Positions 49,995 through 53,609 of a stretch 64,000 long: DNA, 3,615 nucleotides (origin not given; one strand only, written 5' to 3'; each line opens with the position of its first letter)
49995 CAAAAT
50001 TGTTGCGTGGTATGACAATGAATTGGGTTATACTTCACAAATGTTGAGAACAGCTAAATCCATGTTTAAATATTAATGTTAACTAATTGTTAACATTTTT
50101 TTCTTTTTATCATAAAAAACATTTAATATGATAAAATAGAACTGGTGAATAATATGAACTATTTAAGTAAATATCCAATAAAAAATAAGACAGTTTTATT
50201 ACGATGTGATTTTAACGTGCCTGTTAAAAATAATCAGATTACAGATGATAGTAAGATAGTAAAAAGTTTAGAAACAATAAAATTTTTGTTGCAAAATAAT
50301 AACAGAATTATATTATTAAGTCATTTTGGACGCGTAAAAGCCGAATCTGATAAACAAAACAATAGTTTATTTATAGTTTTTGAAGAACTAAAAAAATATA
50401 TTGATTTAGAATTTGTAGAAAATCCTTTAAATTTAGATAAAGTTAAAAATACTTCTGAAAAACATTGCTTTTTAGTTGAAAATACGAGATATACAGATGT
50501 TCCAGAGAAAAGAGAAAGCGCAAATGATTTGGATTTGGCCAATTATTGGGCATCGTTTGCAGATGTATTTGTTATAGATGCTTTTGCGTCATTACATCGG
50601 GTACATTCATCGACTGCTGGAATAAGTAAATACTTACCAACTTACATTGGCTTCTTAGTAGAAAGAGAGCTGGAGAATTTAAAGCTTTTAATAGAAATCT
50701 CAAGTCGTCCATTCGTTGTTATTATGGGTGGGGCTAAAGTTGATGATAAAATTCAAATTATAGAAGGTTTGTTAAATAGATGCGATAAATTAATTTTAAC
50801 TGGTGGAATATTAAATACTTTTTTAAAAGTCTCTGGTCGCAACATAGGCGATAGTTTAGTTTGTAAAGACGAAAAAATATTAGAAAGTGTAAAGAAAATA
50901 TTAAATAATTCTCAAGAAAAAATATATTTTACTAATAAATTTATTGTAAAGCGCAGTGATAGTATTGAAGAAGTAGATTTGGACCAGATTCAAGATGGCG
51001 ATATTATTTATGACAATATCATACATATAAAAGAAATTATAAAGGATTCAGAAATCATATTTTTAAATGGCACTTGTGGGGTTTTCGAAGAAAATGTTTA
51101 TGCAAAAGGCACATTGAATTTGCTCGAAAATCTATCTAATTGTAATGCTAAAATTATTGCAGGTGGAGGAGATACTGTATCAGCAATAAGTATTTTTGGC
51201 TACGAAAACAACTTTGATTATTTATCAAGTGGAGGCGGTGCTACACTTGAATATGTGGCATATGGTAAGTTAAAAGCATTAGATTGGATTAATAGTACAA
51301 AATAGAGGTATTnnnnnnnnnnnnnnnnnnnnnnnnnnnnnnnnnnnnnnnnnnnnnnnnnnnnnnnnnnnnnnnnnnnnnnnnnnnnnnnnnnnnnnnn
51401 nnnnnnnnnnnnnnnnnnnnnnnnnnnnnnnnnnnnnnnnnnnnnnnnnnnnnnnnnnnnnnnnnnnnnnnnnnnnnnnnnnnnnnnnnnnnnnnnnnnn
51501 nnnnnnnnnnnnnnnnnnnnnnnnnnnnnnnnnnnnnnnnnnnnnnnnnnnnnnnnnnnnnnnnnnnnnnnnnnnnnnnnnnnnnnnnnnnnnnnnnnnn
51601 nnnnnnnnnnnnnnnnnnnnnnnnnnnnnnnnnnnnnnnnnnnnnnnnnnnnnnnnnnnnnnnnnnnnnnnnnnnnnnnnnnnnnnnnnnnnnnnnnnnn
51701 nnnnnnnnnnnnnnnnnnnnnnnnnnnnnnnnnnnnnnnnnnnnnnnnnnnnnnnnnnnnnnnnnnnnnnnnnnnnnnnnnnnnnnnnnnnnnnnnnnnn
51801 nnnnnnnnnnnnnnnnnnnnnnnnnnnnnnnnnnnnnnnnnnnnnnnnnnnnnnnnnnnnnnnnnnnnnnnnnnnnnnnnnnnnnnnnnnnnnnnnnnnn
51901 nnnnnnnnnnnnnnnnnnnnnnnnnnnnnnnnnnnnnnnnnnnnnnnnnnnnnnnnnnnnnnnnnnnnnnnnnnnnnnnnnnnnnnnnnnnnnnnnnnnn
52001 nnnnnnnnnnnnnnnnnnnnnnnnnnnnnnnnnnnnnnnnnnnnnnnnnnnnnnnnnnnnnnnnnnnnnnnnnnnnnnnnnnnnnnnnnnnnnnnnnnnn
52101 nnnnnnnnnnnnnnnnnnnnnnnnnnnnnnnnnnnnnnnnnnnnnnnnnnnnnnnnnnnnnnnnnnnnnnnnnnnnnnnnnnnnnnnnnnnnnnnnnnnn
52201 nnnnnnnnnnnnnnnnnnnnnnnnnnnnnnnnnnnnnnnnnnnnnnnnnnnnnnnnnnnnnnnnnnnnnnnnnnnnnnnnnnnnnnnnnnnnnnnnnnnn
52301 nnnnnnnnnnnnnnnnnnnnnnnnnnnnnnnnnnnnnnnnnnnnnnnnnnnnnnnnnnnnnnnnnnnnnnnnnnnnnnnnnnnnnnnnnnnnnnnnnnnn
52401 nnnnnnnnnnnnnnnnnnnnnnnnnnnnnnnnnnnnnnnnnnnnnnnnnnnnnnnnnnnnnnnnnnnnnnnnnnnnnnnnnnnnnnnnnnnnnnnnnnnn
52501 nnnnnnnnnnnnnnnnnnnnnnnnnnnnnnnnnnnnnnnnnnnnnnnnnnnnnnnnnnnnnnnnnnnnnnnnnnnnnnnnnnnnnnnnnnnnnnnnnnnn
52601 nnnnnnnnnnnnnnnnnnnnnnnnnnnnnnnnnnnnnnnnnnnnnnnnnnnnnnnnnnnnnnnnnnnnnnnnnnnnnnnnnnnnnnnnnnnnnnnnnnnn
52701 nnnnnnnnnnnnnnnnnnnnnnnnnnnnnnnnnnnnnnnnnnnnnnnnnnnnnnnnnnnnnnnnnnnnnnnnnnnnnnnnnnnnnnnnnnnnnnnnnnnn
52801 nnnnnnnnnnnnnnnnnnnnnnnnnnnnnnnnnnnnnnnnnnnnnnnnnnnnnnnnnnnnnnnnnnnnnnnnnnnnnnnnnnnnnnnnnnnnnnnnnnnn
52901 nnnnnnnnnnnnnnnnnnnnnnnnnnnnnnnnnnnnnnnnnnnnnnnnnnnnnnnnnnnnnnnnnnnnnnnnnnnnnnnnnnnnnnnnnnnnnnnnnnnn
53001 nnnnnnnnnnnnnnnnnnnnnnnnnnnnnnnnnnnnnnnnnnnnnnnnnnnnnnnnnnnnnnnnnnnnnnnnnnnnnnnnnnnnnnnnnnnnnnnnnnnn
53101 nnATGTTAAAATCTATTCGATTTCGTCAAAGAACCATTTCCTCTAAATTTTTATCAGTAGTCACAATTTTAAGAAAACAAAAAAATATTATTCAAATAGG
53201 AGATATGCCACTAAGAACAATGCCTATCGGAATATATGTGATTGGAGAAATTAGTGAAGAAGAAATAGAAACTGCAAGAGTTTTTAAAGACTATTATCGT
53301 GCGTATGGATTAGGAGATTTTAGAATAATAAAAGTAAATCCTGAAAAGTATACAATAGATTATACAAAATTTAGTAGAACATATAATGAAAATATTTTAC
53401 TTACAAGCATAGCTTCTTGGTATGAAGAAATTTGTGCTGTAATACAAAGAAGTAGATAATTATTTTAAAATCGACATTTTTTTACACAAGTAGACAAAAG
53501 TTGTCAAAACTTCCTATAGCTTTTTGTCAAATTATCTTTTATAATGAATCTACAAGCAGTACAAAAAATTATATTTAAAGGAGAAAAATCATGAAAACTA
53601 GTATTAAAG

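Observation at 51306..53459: Two orphan genes (598 aa + 118 aa) sit in the tpiA slot, apparently co-transcribed with pgk and directly upstream of spo0A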

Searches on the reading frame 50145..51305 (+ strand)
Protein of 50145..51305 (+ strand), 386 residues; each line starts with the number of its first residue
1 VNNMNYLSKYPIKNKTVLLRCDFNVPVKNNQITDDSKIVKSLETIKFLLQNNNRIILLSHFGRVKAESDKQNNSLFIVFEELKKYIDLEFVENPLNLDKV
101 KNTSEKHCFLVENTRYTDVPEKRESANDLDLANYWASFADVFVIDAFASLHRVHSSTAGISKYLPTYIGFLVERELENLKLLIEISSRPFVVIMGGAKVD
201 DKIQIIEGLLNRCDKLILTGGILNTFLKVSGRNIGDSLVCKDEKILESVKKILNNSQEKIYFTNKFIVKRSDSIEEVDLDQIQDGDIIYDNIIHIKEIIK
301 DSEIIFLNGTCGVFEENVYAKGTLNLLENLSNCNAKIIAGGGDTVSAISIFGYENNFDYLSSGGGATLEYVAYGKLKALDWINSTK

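Call 3: search_protein_families(library=pfam, proteins=[window:50145-51305:+], max_evalue=0.1)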
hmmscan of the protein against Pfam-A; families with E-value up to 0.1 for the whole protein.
window:50145-51305:+ (386 aa): 1 family
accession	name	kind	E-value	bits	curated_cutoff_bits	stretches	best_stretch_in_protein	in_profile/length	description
PF00162.24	PGK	-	1.4e-102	344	27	1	10-371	4-376/379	Phosphoglycerate kinase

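Call 4: search_protein_families(library=ncbifam, proteins=[window:50145-51305:+], max_evalue=0.1)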
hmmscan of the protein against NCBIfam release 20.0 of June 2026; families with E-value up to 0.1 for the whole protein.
window:50145-51305:+ (386 aa): 1 family
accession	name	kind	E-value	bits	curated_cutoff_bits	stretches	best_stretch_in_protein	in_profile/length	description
NF010569.0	PRK13962.1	equivalog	1.8e-85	287.5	883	1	6-380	5-389/645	bifunctional phosphoglycerate kinase/triosephosphate isomerase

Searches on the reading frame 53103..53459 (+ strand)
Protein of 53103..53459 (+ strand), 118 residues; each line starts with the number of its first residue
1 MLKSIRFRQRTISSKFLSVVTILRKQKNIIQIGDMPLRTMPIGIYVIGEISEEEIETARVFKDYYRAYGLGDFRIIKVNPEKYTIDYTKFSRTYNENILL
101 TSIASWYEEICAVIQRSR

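Call 3: search_protein_families(library=pfam, proteins=[window:53103-53459:+], max_evalue=0.1)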
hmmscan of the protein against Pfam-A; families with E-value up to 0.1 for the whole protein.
window:53103-53459:+ (118 aa): 1 family
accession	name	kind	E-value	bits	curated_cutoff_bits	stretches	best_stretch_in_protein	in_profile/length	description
PF21720.4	MIOS_WD40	-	0.061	12.7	31.7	1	19-92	241-314/314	MIOS, WD40 repeat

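Call 4: search_protein_families(library=ncbifam, proteins=[window:53103-53459:+], max_evalue=0.1)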
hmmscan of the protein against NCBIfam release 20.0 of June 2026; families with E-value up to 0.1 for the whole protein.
window:53103-53459:+ (118 aa): 0 families

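Call 5: search_protein_families(library=phrogs, proteins=[window:53103-53459:+], max_evalue=0.1)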
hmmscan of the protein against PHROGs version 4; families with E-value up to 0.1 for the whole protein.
window:53103-53459:+ (118 aa): 0 families

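Call 6: search_protein_families(library=padloc, proteins=[window:53103-53459:+], max_evalue=0.1)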
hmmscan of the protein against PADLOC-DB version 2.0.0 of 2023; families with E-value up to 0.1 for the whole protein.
window:53103-53459:+ (118 aa): 0 families

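Call 8: find_homologous_proteins(query=window:53103-53459:+, max_evalue=0.01)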
Query window:53103-53459:+ (118 aa): 1 proteins with E <= 0.01 among 6 candidates.
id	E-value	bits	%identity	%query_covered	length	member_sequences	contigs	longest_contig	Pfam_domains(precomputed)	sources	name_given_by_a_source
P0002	4.7e-48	180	100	71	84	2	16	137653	-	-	-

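Call 16: search_solved_structures(query=window:53103-53459:+, max_evalue=10)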
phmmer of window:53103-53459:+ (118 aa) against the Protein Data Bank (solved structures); distinct sequences matched with E-value up to 10: 0.
